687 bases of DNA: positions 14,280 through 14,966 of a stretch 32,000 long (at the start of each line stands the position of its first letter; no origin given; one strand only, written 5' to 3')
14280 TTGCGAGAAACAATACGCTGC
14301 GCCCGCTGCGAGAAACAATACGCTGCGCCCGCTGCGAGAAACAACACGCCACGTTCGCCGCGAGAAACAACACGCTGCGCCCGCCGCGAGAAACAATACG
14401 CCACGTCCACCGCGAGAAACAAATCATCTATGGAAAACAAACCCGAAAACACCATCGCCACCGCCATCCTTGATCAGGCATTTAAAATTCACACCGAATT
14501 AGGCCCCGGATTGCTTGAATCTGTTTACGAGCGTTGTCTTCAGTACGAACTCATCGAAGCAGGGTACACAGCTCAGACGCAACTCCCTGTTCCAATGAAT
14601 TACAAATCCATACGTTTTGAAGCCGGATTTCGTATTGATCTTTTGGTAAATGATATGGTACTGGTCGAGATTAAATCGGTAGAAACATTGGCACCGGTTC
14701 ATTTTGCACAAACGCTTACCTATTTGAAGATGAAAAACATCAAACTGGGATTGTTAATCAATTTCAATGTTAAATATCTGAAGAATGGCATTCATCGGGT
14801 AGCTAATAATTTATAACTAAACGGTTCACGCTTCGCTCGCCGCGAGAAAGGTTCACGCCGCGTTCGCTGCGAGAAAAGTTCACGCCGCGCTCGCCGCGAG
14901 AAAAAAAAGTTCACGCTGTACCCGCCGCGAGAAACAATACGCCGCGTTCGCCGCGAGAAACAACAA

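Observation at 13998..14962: GxxExxY nuclease-like gene embedded in a polarised 26-nt array whose unit variants differ only by transitions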

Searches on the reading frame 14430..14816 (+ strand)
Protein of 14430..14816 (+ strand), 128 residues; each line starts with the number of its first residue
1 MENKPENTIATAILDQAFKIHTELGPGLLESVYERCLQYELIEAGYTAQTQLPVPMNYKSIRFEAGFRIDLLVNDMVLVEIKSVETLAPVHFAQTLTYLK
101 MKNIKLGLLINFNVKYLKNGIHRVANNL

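Call 7: search_protein_families(library=pfam, proteins=[window:14430-14816:+])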
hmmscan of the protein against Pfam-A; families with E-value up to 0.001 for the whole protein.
window:14430-14816:+ (128 aa): 1 family
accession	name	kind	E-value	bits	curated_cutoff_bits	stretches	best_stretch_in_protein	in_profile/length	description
PF13366.12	PDDEXK_3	-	6.2e-39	133.4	22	1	9-124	3-117/117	PD-(D/E)XK nuclease superfamily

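Call 8: search_protein_families(library=ncbifam, proteins=[window:14430-14816:+], max_evalue=0.01)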
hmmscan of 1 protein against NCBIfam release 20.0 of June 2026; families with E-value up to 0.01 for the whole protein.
window:14430-14816:+ (128 aa): 1 family
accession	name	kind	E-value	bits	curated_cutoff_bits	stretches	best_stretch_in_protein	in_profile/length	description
TIGR04256.1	GxxExxY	subfamily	1.5e-40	138.2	35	1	9-124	2-115/116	GxxExxY protein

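Call 12: find_encoding_contigs(protein=window:14430-14816:+, flank=10000, max_places=10)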
Protein window:14430-14816:+ (128 aa): no gene with exactly this product is on record in the collection.

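Call 14: find_homologous_proteins(query=window:14430-14816:+)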
Query window:14430-14816:+ (128 aa): 8000 proteins with E <= 0.001 among 8000 candidates; the best 120 are listed.
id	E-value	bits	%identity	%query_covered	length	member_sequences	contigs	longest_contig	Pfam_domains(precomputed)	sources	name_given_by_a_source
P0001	7.1e-71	254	91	100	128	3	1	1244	PF13366.13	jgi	-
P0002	6.3e-68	244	89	100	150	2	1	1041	PF13366.13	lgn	-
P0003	3.0e-66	239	88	100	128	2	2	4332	PF13366.13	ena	-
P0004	3.7e-66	239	87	100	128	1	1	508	PF13366.13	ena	-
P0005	4.5e-66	238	87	100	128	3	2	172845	PF13366.13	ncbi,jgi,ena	-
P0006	1.6e-65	237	86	100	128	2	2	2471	PF13366.13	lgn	-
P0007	1.9e-65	236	85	99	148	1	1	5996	PF13366.13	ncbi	-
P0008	3.4e-65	235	85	100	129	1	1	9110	PF13366.13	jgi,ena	-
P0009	3.8e-65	235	86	100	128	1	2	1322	PF13366.13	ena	-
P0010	8.8e-65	234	85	100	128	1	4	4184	PF13366.13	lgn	-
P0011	1.6e-64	233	83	98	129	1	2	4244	PF13366.13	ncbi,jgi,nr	ncbi:MAG: GxxExxY protein [Mariniphaga sp.]|nr:GxxExxY protein [Mariniphaga sp.]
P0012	1.8e-64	233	86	98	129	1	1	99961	PF13366.13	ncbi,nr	ncbi:MAG: GxxExxY protein [Bacteroidales bacterium]|nr:GxxExxY protein [Bacteroidales bacterium]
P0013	2.1e-64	233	85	98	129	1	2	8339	PF13366.13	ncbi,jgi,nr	ncbi:MAG: GxxExxY protein [Mariniphaga sp.]|nr:GxxExxY protein [Mariniphaga sp.]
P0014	4.8e-64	232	85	98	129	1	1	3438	PF13366.13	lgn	-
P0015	2.7e-63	229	83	100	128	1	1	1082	PF13366.13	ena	-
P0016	3.0e-63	229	85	98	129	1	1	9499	PF13366.13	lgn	-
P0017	4.4e-63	229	87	96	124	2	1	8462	PF13366.13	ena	-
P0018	5.5e-63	228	84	100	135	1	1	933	PF13366.13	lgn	-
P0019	7.0e-63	228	83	100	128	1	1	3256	PF13366.13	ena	-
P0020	7.8e-63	228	83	98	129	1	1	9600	PF13366.13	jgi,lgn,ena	-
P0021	1.4e-62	227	82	98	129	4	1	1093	PF13366.13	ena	-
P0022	1.5e-62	227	80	100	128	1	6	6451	PF13366.13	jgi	jgi:GxxExxY protein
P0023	2.1e-62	226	84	100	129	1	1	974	PF13366.13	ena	-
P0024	2.7e-62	226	85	98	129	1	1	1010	PF13366.13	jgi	-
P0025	2.7e-62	226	83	100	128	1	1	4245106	PF13366.13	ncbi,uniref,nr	ncbi:GxxExxY protein [Gillisia sp. Hel_I_86]|uniref:GxxExxY protein n=1 Tax=Gillisia sp. Hel_I_86 Ta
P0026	6.2e-62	225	82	100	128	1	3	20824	PF13366.13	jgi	jgi:GxxExxY protein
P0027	7.1e-62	225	82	100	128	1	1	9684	PF13366.13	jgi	-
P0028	7.7e-62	225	80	100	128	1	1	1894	PF13366.13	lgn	-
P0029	8.6e-62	225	82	100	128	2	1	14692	PF13366.13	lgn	-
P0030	9.3e-62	224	81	100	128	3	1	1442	PF13366.13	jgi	jgi:GxxExxY protein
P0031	1.3e-61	224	80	100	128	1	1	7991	PF13366.13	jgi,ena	jgi:GxxExxY protein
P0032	1.6e-61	224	82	100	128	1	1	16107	PF13366.13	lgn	-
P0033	1.6e-61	224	84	96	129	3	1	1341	PF13366.13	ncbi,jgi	jgi:GxxExxY protein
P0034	2.1e-61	223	80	100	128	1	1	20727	PF13366.13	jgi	jgi:GxxExxY protein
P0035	2.9e-61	223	81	100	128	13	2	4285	PF13366.13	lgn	-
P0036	2.9e-61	223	84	96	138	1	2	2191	PF13366.13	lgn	-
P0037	3.2e-61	223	81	100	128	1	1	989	PF13366.13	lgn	-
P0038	3.6e-61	222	80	99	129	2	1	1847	PF13366.13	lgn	-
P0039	3.8e-61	222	83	98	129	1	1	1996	PF13366.13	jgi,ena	-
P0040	5.0e-61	222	80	100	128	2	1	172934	PF13366.13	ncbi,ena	-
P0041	1.1e-60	221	80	100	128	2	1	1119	PF13366.13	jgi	jgi:GxxExxY protein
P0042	1.9e-60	220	80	100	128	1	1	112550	PF13366.13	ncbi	ncbi:MAG: GxxExxY protein [Bacteroidota bacterium]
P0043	2.3e-60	220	81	98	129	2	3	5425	PF13366.13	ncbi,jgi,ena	-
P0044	2.5e-60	220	79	100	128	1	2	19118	PF13366.13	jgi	-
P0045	2.7e-60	220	80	100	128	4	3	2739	PF13366.13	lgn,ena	-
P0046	3.0e-60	220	81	100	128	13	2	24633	PF13366.13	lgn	-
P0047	4.5e-60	219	82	96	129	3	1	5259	PF13366.13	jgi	-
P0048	4.6e-60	219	80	100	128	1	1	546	PF13366.13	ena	-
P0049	7.1e-60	218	80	96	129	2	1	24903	PF13366.13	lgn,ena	-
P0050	8.5e-60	218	79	98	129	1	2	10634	PF13366.13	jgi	-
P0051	1.2e-59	218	79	100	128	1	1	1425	PF13366.13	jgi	jgi:GxxExxY protein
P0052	2.8e-59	216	78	100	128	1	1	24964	PF13366.13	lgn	-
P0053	3.3e-59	216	79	100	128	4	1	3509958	PF13366.13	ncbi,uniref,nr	ncbi:GxxExxY protein [Salinimicrobium tongyeongense]|uniref:GxxExxY protein n=1 Tax=Salinimicrobium 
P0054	3.6e-59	216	80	100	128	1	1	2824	PF13366.13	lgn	-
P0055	5.8e-59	215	79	98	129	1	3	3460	PF13366.13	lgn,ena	-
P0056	6.3e-59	215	80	100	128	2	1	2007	PF13366.13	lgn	-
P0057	8.6e-59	215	78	100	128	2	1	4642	PF13366.13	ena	-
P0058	9.6e-59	215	79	100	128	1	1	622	PF13366.13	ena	-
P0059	9.6e-59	215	77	100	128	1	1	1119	PF13366.13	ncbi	-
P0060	1.1e-58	215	79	98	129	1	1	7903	PF13366.13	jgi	-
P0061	1.4e-58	214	76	100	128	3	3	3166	PF13366.13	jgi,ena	-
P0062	2.0e-58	214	77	100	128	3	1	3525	PF13366.13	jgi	-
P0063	2.3e-58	213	78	100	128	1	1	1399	PF13366.13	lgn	-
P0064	3.2e-58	213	78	98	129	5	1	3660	PF13366.13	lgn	-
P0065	5.9e-58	212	77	100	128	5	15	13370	PF13366.13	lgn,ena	-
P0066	7.0e-58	212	77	100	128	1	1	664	PF13366.13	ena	-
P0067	1.2e-57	211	78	100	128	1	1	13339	PF13366.13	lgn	-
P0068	3.7e-57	210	78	96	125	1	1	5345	PF13366.13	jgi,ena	-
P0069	4.6e-57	209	76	100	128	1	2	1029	PF13366.13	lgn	-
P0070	5.8e-57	209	76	100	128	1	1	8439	PF13366.13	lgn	-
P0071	9.9e-57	208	76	100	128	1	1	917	PF13366.13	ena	-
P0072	1.2e-56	208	74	100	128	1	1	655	PF13366.13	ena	-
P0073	1.5e-56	208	77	100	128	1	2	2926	PF13366.13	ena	-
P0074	1.2e-55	205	76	98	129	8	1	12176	PF13366.13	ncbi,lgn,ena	-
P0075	1.4e-54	201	83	88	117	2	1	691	PF13366.13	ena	-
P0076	1.7e-54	201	74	98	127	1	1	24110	PF13366.13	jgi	-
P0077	6.3e-54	199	74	98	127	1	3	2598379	PF13366.13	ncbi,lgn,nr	ncbi:MAG: GxxExxY protein [Brumimicrobium sp.]|nr:GxxExxY protein [Brumimicrobium sp.]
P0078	7.0e-54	199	70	98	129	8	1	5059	PF13366.13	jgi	-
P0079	8.1e-54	199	71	98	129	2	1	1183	PF13366.13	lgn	-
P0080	1.2e-53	198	74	98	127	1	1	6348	PF13366.13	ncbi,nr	ncbi:MAG: GxxExxY protein [Brumimicrobium sp.]|nr:GxxExxY protein [Brumimicrobium sp.]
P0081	1.8e-53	198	75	98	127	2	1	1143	PF13366.13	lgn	-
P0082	1.5e-52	195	81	88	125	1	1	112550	PF13366.13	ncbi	ncbi:MAG: GxxExxY protein [Bacteroidota bacterium]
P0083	1.6e-52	195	73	100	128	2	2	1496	PF13366.13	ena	-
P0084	2.5e-52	194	73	100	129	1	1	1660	PF13366.13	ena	-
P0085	2.9e-52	194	73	96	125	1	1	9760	PF13366.13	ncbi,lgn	ncbi:MAG: GxxExxY protein [Fulvivirga sp.]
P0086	3.5e-52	193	69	96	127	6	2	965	PF13366.13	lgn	-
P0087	6.0e-52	193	79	87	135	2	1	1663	PF13366.13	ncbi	-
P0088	7.4e-52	192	71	100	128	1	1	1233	PF13366.13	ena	-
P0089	1.7e-51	191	70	100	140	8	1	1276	PF13366.13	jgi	jgi:GxxExxY protein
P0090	1.7e-49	185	71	96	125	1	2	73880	PF13366.13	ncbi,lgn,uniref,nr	ncbi:GxxExxY protein [Cecembia rubra]|uniref:GxxExxY protein n=1 Tax=Cecembia rubra TaxID=1485585 Re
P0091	1.8e-49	185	71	96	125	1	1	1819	PF13366.13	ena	-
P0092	1.9e-49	185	70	96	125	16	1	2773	PF13366.13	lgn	-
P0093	3.0e-49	184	70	96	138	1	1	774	PF13366.13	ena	-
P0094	4.4e-49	184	72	96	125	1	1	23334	PF13366.13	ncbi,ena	-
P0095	5.7e-49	183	71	96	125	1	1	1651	PF13366.13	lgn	-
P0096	1.1e-48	182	69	96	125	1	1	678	PF13366.13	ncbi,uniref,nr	ncbi:GxxExxY protein [Lunatibacter salilacus]|uniref:GxxExxY protein n=1 Tax=Lunatibacter salilacus 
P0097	1.2e-48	182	71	96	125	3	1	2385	PF13366.13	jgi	-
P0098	1.3e-48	182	68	96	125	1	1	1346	PF13366.13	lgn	-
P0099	1.5e-48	182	70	96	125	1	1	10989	PF13366.13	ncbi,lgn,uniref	ncbi:GxxExxY protein [Belliella pelovolcani]|uniref:GxxExxY protein n=1 Tax=Belliella pelovolcani Ta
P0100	1.6e-48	182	67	96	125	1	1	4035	PF13366.13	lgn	-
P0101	1.7e-48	182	70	96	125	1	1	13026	PF13366.13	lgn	-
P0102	2.1e-48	181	70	96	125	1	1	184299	PF13366.13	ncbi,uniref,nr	ncbi:hypothetical protein A33Q_1889 [Indibacter alkaliphilus LW1]|uniref:GxxExxY protein n=1 Tax=Ind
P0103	2.8e-48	181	70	96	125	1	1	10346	PF13366.13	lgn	-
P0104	3.0e-48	181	67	96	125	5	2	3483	PF13366.13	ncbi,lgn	-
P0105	4.5e-48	180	68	96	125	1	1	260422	PF13366.13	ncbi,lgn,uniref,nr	ncbi:GxxExxY protein [Belliella buryatensis]|uniref:GxxExxY protein n=1 Tax=Belliella buryatensis Ta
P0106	4.6e-48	180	70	96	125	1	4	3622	PF13366.13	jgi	jgi:GxxExxY protein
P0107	5.1e-48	180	67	96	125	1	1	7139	PF13366.13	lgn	-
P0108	5.2e-48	180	68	96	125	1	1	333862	PF13366.13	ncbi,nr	ncbi:GxxExxY protein [Mongoliibacter ruber]|nr:GxxExxY protein [Mongoliibacter ruber]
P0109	5.2e-48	180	67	96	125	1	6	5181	PF13366.13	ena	-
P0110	6.1e-48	180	67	96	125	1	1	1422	PF13366.13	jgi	jgi:GxxExxY protein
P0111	6.6e-48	180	68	96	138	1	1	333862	PF13366.13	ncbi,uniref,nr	ncbi:GxxExxY protein [Mongoliibacter ruber]|uniref:GxxExxY protein n=2 Tax=Mongoliibacter ruber TaxI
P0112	8.5e-48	179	66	96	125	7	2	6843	PF13366.13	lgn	-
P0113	9.2e-48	179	67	96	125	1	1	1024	PF13366.13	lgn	-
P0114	1.2e-47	179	68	96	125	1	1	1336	PF13366.13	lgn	-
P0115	1.3e-47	179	67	96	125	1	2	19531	PF13366.13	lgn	-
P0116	1.7e-47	178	68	96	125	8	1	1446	PF13366.13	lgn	-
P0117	1.7e-47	178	66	96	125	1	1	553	PF13366.13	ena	-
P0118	1.8e-47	178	68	96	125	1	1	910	PF13366.13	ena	-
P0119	2.0e-47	178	69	96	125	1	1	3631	PF13366.13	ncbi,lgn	-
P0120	2.1e-47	178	68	96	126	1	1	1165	PF13366.13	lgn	-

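Call 19: find_related_loci(query=window:14430-14816:+, collection=metagenome_contigs, flank=10000)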
Query window:14430-14816:+ (128 aa) in metagenome_contigs; peptide patterns used: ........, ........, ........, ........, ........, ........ (x = any residue, [..] = any of these).
600 stretches matched a pattern (row limit reached: there are more); 80 encode a relative of the query (tblastn E <= 1e-3); 80 distinct loci.
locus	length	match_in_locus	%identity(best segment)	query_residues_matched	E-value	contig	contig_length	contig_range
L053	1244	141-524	91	1-128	9e-84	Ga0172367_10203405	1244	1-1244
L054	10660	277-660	87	1-128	5e-73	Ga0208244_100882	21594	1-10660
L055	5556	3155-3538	86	1-128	2e-72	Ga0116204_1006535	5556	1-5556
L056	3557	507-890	83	1-128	1e-69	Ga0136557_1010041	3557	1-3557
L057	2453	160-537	77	3-128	4e-65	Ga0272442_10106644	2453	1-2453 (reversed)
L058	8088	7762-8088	85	1-109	4e-60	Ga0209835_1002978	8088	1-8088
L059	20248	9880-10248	59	6-128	3e-44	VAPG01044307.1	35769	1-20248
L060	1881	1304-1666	57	4-124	3e-44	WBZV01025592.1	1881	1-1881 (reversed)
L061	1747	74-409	62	13-124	3e-44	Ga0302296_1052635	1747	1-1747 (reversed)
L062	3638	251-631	51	2-128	2e-43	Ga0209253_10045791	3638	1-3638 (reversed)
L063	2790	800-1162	55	7-126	2e-43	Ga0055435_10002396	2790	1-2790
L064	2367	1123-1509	53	1-128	2e-43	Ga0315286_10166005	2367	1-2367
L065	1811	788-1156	54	6-128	4e-43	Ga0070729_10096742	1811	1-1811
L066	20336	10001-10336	59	13-124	1e-42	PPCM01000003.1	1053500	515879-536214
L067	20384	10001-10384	56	1-128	2e-42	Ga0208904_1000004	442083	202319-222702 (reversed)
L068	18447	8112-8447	56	13-124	1e-41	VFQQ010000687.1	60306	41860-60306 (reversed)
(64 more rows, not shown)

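Call 34: search_solved_structures(query=window:14430-14816:+, max_evalue=1, show_alignments=2)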
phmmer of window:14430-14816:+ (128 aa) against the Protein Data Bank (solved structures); distinct sequences matched with E-value up to 1: 2.
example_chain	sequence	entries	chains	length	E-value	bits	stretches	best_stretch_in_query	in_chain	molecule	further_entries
8azw_q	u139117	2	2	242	0.29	14.7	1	31-124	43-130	uL30 (60S ribosomal protein L7) | 60S ribosomal protein L7-4-like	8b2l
9vtg_LP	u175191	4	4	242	0.43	14.1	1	32-124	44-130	60S ribosomal protein L7-4-like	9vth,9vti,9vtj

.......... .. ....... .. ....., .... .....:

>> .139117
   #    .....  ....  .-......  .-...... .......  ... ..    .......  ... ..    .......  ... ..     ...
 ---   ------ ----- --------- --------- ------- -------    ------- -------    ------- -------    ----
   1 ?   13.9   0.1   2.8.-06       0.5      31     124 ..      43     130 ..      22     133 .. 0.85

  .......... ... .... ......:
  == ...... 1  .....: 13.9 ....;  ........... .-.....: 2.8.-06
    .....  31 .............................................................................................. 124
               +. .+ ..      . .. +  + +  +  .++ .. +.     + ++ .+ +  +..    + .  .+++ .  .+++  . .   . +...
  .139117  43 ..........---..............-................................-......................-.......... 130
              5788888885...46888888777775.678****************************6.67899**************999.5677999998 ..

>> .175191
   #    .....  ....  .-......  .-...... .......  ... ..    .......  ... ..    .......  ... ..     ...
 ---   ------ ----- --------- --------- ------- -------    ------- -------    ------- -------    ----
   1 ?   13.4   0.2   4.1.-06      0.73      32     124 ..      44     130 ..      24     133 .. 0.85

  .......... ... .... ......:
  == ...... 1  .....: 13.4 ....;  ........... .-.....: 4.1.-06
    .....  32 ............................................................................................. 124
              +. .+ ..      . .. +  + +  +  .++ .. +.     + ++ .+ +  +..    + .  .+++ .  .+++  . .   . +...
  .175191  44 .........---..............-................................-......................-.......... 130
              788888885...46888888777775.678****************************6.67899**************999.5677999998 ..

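Call 35: search_protein_families(library=phrogs, proteins=[window:14430-14816:+], max_evalue=0.01)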
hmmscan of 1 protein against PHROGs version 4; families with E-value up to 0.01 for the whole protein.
window:14430-14816:+ (128 aa): 1 family
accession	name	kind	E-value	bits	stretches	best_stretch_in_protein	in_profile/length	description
phrog_1706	-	DNA, RNA and nucleotide metabolism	0.0051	17.3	1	63-110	120-182/293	CRISPR/Cas system associated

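Call 36: search_protein_families(library=padloc, proteins=[window:14430-14816:+], max_evalue=0.01)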
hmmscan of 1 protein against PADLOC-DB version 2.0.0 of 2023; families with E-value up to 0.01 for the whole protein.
window:14430-14816:+ (128 aa): 1 family
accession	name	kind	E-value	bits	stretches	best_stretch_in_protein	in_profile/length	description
PDLC01611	Cas4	-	0.0072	14.6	1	42-105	31-93/158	"CAS-I,CAS-II,CAS-III,CAS-IV,CAS-V,CAS-VI; acquisition_associated"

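Call 46: predict_structure(alignment_id=A1)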
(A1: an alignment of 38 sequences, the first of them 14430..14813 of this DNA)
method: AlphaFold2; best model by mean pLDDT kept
length: 128 residues; sequences in the alignment: 38
mean_pLDDT: 89.1   pTM: 0.83
mean pLDDT of the five models: 89.1, 88.5, 85.8, 67.4, 61.3
residues with pLDDT >= 90: 85; 70-90: 32; 50-70: 10; < 50: 1
segments of 3 or more residues with pLDDT < 50: none
pLDDT, mean of each block of 10 residues (from residue 1): 82 97 93 96 96 76 75 95 90 91 92 91 84
secondary structure, 60 per line:
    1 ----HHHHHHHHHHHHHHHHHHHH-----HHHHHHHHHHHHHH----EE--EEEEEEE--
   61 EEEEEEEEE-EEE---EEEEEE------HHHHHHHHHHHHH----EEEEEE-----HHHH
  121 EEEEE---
elements in order: H5-24 H30-43 E52-58 E61-69 E71-73 E77-82 H89-101 E106-111 H117-120 E121-125

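Call 49: search_protein_representatives(protein=window:14430-14813:+)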
Query: 128 residues. Proteins with E-value up to 0.001 (for the whole library): 18003; up to 1e-10: 5933; up to 1e-30: 106. The best 150 are listed.
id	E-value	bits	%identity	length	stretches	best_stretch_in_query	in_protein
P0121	7.0e-50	184.4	44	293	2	7-125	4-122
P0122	2.7e-49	182.6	41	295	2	7-128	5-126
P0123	1.1e-42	161.3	38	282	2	5-123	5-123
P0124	7.0e-42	158.6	41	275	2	9-124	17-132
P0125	1.2e-41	157.9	38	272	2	9-126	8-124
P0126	1.2e-41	157.8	40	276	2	9-123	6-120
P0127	2.1e-38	147.4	39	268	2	7-124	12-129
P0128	2.8e-38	147.0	55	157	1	8-126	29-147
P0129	4.1e-38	146.5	37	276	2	7-126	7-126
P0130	7.3e-38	145.7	58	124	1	5-124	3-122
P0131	7.5e-38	145.6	57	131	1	4-126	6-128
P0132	3.2e-37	143.6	55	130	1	6-124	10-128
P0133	3.3e-36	140.3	58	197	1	6-128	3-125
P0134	3.3e-36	140.3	37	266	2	11-125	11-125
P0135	4.3e-36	140.0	55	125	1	6-128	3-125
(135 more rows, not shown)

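Call 50: fold_search(model_id=the predicted structure, library=pdb)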
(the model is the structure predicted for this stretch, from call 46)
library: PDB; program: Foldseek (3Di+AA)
matches with E <= 10: 366; with E <= 0.001: 0
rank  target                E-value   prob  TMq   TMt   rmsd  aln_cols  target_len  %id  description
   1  4ic1_B                2.9e-03  1.00  0.50  0.33  10.9       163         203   12  Crystal structure of SSO0001 (released 2013-01-16)
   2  4ic1_A                1.1e-02  0.97  0.48  0.32  11.1       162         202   11  Crystal structure of SSO0001 (released 2013-01-16)
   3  4ic1_G                1.3e-02  0.97  0.46  0.32  11.2       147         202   14  Crystal structure of SSO0001 (released 2013-01-16)
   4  3syy                  1.7e-02  0.95  0.50  0.35  15.9       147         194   13  Crystal Structure of an alkaline exonuclease (LHK-Exo) from Laribacter hongkongensis (released 2012-02-15)
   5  4ic1_D                1.8e-02  0.97  0.50  0.33  10.9       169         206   11  Crystal structure of SSO0001 (released 2013-01-16)
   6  3sz4                  2.8e-02  0.92  0.49  0.34  14.1       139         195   14  Crystal Structure of LHK-Exo in complex with dAMP (released 2012-02-15)
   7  3ijm_B                3.0e-02  0.95  0.48  0.44   7.7       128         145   13  The structure of a restriction endonuclease-like fold superfamily protein from Spirosoma linguale. (released 2009-09-22)
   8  6m9k_B                3.7e-02  0.82  0.46  0.29  16.4       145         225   14  Crystal structure of lambda exonuclease in complex with the Red beta C-terminal domain (released 2019-01-02)
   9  2cv8_B                4.2e-02  0.72  0.35  0.27  10.1       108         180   12  Crystal structure of tRNA-intron endonuclease from Sulfolobus tokodaii (released 2005-12-01)
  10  3slp_A                4.5e-02  0.84  0.47  0.30  14.2       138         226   15  Crystal Structure of Lambda Exonuclease in Complex with a 12 BP Symmetric DNA Duplex (released 2011-07-20)
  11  3ijm_A                5.1e-02  0.72  0.40  0.36  10.3       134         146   11  The structure of a restriction endonuclease-like fold superfamily protein from Spirosoma linguale. (released 2009-09-22)
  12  1avq_C                5.4e-02  0.66  0.42  0.27  13.8       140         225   11  TOROIDAL STRUCTURE OF LAMBDA EXONUCLEASE DETERMINED AT 2.4 ANGSTROMS (released 1998-03-18)
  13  3ajv_A                6.2e-02  0.28  0.31  0.25   9.6       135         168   12  Splicing endonuclease from Aeropyrum pernix (released 2010-11-17)
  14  1avq_A                6.6e-02  0.69  0.45  0.28  16.3       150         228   13  TOROIDAL STRUCTURE OF LAMBDA EXONUCLEASE DETERMINED AT 2.4 ANGSTROMS (released 1998-03-18)
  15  3sm4_B                7.5e-02  0.72  0.47  0.29  16.6       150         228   13  Crystal Structure of the K131A Mutant of Lambda Exonuclease in Complex with a 5'-Phosphorylated 14-mer/12-mer Duplex a (released 2011-07-20)
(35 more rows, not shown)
